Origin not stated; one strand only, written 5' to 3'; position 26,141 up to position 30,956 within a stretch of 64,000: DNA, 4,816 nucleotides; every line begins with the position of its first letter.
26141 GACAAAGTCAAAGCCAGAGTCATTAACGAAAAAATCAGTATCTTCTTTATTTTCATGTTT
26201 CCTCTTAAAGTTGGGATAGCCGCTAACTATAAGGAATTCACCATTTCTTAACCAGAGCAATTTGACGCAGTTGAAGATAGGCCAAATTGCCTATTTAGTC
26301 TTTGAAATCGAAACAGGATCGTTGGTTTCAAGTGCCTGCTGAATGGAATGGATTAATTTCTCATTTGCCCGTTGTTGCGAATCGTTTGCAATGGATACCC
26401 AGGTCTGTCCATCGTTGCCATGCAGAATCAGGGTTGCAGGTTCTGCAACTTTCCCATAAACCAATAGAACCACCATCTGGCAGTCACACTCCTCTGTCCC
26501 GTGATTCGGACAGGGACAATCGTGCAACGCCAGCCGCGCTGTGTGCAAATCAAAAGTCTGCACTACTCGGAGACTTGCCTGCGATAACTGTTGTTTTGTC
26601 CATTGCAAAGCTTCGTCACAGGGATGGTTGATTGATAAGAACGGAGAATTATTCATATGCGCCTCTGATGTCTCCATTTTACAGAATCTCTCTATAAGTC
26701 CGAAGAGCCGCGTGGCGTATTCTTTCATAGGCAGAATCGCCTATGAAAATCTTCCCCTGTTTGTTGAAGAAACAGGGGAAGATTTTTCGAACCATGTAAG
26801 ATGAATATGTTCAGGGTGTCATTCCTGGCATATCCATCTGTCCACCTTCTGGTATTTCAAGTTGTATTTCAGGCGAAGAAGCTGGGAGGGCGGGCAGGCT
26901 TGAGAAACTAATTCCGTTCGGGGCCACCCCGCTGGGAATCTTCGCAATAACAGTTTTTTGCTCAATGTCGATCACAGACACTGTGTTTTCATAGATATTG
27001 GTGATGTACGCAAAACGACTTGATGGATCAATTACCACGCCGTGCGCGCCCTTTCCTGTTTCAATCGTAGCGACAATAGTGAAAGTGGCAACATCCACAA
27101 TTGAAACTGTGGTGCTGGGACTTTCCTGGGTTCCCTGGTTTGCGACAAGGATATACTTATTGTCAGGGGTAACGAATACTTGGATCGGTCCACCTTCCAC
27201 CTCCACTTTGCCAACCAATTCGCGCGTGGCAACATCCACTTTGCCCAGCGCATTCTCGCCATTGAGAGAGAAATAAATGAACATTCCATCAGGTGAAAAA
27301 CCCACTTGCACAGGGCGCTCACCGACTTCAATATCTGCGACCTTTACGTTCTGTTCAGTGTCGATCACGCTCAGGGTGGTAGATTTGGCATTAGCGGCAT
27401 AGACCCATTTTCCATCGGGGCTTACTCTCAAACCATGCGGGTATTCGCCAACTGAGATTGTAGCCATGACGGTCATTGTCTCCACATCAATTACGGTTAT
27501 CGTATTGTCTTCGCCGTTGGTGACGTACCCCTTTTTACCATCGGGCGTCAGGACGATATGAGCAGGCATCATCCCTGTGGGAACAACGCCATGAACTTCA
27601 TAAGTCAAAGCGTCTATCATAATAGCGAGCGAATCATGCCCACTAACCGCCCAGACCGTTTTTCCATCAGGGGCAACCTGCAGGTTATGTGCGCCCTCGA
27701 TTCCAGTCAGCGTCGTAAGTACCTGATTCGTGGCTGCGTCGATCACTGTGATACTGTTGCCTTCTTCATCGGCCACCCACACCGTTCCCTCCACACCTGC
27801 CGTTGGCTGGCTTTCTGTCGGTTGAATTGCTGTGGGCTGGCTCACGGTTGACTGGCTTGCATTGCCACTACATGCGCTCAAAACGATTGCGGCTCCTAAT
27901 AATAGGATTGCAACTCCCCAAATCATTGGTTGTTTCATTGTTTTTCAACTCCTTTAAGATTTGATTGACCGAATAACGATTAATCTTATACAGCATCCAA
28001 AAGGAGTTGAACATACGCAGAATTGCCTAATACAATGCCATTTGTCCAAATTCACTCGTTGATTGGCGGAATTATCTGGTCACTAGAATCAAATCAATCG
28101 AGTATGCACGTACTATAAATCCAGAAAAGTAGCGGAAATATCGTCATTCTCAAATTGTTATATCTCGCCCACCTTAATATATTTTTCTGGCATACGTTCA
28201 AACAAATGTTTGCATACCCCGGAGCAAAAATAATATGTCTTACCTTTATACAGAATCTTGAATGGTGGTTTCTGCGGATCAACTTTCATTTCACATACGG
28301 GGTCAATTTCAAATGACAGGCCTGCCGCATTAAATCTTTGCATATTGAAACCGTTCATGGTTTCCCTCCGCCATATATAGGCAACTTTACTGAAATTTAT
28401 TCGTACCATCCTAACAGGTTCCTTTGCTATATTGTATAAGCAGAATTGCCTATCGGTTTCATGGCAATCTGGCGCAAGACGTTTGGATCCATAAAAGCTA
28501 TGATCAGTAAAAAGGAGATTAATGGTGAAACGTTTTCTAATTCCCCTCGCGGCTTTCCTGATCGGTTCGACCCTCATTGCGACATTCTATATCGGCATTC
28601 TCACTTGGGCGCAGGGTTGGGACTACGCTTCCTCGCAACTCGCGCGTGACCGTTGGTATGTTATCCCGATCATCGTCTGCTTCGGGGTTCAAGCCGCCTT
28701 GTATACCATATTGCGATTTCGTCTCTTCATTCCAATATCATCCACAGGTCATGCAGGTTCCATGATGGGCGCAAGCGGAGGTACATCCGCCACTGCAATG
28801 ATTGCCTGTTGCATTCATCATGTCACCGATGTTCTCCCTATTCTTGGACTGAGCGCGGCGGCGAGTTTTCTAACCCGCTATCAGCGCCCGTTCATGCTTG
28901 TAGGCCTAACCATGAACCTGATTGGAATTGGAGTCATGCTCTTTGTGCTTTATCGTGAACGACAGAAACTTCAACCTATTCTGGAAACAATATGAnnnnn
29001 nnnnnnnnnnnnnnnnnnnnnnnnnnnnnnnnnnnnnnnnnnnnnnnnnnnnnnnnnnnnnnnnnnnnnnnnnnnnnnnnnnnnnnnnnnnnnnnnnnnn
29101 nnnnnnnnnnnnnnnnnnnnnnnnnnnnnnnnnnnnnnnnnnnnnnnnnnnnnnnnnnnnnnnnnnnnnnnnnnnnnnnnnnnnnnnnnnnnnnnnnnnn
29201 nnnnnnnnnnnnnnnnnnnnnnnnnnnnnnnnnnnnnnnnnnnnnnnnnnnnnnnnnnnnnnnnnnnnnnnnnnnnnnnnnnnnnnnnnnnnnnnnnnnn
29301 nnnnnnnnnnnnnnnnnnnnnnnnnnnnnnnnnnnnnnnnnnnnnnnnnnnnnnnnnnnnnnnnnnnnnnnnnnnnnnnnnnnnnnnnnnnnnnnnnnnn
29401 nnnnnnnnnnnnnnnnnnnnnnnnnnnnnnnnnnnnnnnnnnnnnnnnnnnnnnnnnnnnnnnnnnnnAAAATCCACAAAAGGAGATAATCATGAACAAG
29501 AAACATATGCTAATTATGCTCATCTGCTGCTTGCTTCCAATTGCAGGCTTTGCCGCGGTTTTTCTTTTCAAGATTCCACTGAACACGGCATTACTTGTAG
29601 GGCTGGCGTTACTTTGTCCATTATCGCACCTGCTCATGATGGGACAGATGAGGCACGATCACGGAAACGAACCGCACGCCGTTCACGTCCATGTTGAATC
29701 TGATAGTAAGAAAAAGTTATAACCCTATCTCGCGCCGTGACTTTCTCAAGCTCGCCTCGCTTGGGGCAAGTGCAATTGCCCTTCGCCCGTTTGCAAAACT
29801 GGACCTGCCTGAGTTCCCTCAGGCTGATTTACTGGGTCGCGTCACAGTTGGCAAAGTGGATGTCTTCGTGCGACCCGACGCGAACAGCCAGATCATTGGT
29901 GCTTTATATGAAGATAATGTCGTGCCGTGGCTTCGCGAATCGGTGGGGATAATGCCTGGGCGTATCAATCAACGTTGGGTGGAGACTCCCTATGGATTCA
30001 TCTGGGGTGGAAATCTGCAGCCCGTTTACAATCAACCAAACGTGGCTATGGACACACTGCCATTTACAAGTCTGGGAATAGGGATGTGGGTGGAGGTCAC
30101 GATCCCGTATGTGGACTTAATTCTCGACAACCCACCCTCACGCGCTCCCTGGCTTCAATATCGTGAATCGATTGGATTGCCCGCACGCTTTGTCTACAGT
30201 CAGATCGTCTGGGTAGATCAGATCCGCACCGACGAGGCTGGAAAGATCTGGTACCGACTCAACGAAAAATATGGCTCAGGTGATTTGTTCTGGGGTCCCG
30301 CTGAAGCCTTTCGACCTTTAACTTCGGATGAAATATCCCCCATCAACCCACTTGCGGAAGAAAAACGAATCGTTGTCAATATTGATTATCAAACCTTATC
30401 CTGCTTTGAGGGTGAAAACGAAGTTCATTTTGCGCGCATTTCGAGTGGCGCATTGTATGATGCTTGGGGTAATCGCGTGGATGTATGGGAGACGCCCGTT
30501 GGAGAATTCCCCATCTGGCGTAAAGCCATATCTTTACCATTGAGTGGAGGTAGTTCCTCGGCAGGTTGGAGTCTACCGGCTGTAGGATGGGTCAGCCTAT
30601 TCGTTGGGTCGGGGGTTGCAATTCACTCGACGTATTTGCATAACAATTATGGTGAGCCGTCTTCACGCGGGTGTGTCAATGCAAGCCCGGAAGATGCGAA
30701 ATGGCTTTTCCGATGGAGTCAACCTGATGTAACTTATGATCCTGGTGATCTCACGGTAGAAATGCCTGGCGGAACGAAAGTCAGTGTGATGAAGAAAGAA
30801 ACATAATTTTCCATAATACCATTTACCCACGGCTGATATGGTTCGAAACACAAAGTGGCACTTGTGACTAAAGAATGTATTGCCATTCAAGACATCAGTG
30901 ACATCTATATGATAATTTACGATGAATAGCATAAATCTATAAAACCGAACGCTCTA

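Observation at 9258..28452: Island-wide regulon: 16-bp 7-2-7 operator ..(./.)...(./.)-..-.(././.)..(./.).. at a fixed distance from starts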

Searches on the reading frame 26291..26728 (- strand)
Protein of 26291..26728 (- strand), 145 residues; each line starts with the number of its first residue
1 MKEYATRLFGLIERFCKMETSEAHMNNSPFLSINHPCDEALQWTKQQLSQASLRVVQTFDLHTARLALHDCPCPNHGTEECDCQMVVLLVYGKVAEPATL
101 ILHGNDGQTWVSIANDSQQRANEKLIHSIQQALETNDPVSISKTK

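Call 8: search_protein_families(library=pfam, proteins=[window:26291-26728:-], max_evalue=0.001)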
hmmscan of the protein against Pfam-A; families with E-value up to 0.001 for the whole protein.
window:26291-26728:- (145 aa): 0 families

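Call 35: search_protein_families(library=pfam, proteins=[window:26291-26656:-], max_evalue=1)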
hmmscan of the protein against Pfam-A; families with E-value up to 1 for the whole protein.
window:26291-26656:- (121 aa): 1 family
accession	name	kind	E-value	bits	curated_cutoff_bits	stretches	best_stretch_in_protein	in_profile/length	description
PF05650.16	DUF802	-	0.096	13.6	22.6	1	92-111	21-40/53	Domain of unknown function (DUF802)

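Call 42: find_homologous_proteins(query=window:26294-26656:-, max_evalue=0.001)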
Query seq(121 aa) (121 aa): 1125 proteins with E <= 0.001 among 1125 candidates; the best 120 are listed.
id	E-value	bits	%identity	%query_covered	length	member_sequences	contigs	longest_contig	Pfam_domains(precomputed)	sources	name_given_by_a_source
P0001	9.0e-77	273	100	100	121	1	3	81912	-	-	-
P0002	5.7e-67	241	88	100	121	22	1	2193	-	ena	-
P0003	9.8e-66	237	86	100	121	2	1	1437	-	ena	-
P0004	3.6e-65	235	84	100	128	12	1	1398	-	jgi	-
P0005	2.9e-64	232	85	100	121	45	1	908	-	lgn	-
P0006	5.2e-64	231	84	100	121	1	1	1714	-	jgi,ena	-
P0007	2.7e-63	229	83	100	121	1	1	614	-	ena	-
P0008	3.3e-63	229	83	100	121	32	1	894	-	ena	-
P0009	4.0e-63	229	83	100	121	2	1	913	-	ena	-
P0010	4.0e-63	228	83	100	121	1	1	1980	-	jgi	jgi:hypothetical protein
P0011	5.8e-63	228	83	100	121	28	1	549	-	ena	-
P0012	2.0e-62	226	83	100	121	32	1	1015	-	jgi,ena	-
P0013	9.6e-62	224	82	100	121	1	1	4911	-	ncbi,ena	-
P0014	1.0e-61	224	81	100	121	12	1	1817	-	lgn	-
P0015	1.6e-61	223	81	100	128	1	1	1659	-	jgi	jgi:hypothetical protein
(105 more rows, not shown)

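Call 51: predict_structure(alignment_id=A1)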
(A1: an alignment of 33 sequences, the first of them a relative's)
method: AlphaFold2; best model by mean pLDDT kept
length: 121 residues; sequences in the alignment: 33
mean_pLDDT: 76.2   pTM: 0.72
mean pLDDT of the five models: 76.2, 70.4, 69.9, 61.3, 59.7
residues with pLDDT >= 90: 20; 70-90: 62; 50-70: 28; < 50: 11
segments of 3 or more residues with pLDDT < 50: 112-121
pLDDT, mean of each block of 10 residues (from residue 1): 75 88 91 72 59 72 87 87 86 67 89 45 35
secondary structure, 60 per line:
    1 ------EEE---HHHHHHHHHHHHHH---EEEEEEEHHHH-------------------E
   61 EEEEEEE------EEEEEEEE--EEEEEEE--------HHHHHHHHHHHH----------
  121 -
elements in order: E7-9 H13-26 E30-36 H37-40 E60-67 E74-81 E84-90 H99-110

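Call 54: fold_search(model_id=the predicted structure, library=pdb)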
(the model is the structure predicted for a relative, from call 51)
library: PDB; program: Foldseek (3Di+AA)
matches with E <= 10: 378; with E <= 0.001: 0
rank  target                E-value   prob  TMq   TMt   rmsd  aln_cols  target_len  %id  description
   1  1q9u_A                4.5e-02  0.99  0.52  0.49   6.7       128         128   13  Crystal structure of uncharacterized conserved protein DUF302 from Bacillus stearothermophilus (released 2004-03-02)
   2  1j3m_A                4.8e-02  0.99  0.52  0.50   6.4       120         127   10  Crystal structure of the conserved hypothetical protein TT1751 from Thermus thermophilus HB8 (released 2004-05-18)
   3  7tj1_D                1.2e-01  0.87  0.49  0.45   5.0       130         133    8  Crystal Structure of the Putative Fluoride Ion Transporter CrcB Bab1_1389 from Brucella abortus (released 2022-01-26)
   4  4eak_A                1.8e-01  0.72  0.40  0.50   6.4       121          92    6  Co-crystal structure of an AMPK core with ATP (released 2012-06-06)
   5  3t4n_A                2.3e-01  0.80  0.48  0.43   5.3       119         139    7  Structure of the regulatory fragment of Saccharomyces cerevisiae AMPK in complex with ADP (released 2011-11-09)
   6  4eag_A                2.9e-01  0.60  0.40  0.46   7.3       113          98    5  Co-crystal structure of an chimeric AMPK core with ATP (released 2012-06-06)
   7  2oox_A                3.2e-01  0.44  0.41  0.39   9.3       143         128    8  Crystal structure of the adenylate sensor from AMP-activated protein kinase complexed with AMP (released 2007-02-06)
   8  2vu4                  3.4e-01  0.25  0.32  0.28   8.7       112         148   14  Structure of PsbP protein from Spinacia oleracea at 1.98 A resolution (released 2009-07-21)
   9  2mj7_MODEL_1_A        3.6e-01  0.60  0.41  0.37   5.7       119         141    8  Solution NMR structure of beta-adaptin appendage domain of human adaptor protein complex 4 subunit beta, North (released 2014-01-29)
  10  9v6e_A                3.6e-01  0.35  0.40  0.07   7.1       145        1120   10  Cryo-EM structure of human full length KICSTOR complex (state 1) (released 2025-11-12)
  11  1v2b_A                3.6e-01  0.33  0.33  0.28   6.7       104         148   12  Crystal Structure of PsbP Protein in the Oxygen-Evolving Complex of Photosystem II from Higher Plants (released 2004-05-18)
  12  2qr1_A                3.8e-01  0.47  0.42  0.44   8.0       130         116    8  Crystal structure of the adenylate sensor from AMP-activated protein kinase in complex with ADP (released 2007-10-23)
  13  1v2b_B                4.3e-01  0.28  0.33  0.28   7.0       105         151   13  Crystal Structure of PsbP Protein in the Oxygen-Evolving Complex of Photosystem II from Higher Plants (released 2004-05-18)
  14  9i4t_P                5.1e-01  0.23  0.35  0.27   9.0       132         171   11  Photosystem II from Arabidopsis thaliana (released 2026-03-25)
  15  2lnj_MODEL_1_A        6.1e-01  0.20  0.32  0.25   8.2       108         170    8  Solution Structure of Cyanobacterial PsbP (CyanoP) from Synechocystis sp. PCC 6803 (released 2012-06-06)
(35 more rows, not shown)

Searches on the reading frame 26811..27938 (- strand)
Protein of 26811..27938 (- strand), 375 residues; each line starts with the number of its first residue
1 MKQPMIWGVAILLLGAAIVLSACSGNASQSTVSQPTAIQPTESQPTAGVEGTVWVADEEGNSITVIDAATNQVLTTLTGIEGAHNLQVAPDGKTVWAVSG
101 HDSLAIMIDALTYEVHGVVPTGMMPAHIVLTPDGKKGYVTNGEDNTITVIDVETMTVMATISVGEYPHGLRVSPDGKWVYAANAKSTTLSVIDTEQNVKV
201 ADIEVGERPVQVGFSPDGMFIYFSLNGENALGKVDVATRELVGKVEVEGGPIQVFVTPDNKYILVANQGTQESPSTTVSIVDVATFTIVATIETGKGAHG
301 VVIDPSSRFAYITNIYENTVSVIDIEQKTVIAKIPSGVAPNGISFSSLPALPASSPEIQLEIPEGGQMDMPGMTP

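Call 8: search_protein_families(library=pfam, proteins=[window:26811-27938:-], max_evalue=0.001)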
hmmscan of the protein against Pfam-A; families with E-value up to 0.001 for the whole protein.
window:26811-27938:- (375 aa): 16 families
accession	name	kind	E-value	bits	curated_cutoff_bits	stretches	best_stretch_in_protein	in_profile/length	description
PF21783.3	YNCE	-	9e-25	88.1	27.1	1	102-346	50-292/339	YNCE-like beta-propeller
PF25174.1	Beta-prop_THOC3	-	5e-18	65.5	305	1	128-345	52-262/272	THOC3 beta-propeller domain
PF10282.15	Lactonase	-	2.1e-17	63.8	21.7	1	123-196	244-322/344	Lactonase, 7-bladed beta-propeller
PF02239.22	Cytochrom_D1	-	2.4e-15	56.4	25.5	1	109-203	21-115/368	Cytochrome D1 heme domain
PF23414.1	Beta-prop_EML_2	-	3.1e-11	43.6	90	1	135-222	10-97/266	Echinoderm microtubule-associated protein second beta-propeller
PF16819.11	DUF5074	-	3.8e-08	33.2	27.2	0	126-249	102-225/353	Domain of unknown function (DUF5074)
PF24684.1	Vgb_lyase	-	6.5e-08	32.2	50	1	82-346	14-273/290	Virginiamycin B lyase family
PF24814.1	WD40_Prp19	-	1.5e-07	31.2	320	1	81-334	7-256/281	Prp19 WD40 domain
PF24780.1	WD40_MABP1-WDR62_1st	-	2.8e-06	27.3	496.3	0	257-346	47-134/328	MABP1/WDR62 first WD40 domain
PF13970.12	DUF4221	-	5.1e-05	23.5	23.4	0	109-166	8-67/311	Domain of unknown function (DUF4221)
PF07676.18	PD40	-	5.6e-05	23.4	20.9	0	214-235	16-35/38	WD40-like Beta Propeller Repeat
PF08450.18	SGL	-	9.1e-05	22.6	26.3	0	167-221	136-191/246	SMP-30/Gluconolactonase/LRE-like region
PF25460.1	Beta-prop_Aladin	-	0.00016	21.4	171.1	1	128-338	116-301/340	Aladin seven-bladed propeller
PF25168.1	Beta-prop_WDR36-Utp21_2nd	-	0.00019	21.3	84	0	143-221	218-296/335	WDR36/Utp21 second beta-propeller domain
PF01731.26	Arylesterase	-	0.0002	21.9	21.3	0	295-325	53-83/86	Arylesterase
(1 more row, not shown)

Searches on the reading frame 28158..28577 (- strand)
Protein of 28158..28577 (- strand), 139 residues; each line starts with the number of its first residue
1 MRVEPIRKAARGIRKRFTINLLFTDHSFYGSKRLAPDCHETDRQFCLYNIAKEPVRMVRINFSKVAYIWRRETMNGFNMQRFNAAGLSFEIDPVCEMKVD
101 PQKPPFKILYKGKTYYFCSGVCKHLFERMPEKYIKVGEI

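Call 8: search_protein_families(library=pfam, proteins=[window:28158-28577:-], max_evalue=0.001)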
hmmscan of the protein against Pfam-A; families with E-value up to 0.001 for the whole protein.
window:28158-28577:- (139 aa): 1 family
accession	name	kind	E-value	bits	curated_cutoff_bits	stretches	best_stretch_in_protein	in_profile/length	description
PF04945.19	YHS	-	1.9e-17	63.4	30.3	1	91-134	2-44/47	YHS domain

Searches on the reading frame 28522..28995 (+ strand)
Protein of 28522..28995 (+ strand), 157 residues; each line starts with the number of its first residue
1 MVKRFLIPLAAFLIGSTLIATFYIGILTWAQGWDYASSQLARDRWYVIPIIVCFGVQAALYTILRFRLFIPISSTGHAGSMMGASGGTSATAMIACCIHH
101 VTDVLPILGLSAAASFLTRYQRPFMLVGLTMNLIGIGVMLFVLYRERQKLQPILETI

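Call 8: search_protein_families(library=pfam, proteins=[window:28522-28995:+], max_evalue=0.001)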
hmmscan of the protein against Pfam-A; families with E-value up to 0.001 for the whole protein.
window:28522-28995:+ (157 aa): 0 families

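Call 35: search_protein_families(library=pfam, proteins=[window:28522-28995:+], max_evalue=1)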
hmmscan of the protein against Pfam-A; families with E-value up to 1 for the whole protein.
window:28522-28995:+ (157 aa): 1 family
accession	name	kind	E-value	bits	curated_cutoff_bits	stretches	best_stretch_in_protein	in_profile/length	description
PF19455.4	DUF5993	-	0.29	11.7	27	1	91-107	32-48/50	Family of unknown function (DUF5993)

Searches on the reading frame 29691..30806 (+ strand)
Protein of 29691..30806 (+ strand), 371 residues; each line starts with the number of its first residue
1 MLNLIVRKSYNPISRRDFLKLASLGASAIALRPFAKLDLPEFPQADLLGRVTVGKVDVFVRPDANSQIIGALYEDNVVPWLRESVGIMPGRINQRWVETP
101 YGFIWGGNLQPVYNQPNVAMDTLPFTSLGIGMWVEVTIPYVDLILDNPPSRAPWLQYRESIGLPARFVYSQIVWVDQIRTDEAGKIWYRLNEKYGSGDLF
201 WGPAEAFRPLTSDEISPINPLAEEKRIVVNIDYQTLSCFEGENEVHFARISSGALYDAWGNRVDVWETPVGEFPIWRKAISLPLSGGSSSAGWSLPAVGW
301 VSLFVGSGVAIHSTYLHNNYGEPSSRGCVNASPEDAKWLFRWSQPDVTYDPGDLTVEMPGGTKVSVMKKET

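Call 8: search_protein_families(library=pfam, proteins=[window:29691-30806:+], max_evalue=0.001)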
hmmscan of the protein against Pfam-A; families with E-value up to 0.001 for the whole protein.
window:29691-30806:+ (371 aa): 1 family
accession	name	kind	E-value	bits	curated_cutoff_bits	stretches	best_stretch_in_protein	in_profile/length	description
PF03734.19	YkuD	-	8.1e-15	56.1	23.4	1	225-345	2-140/146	L,D-transpeptidase catalytic domain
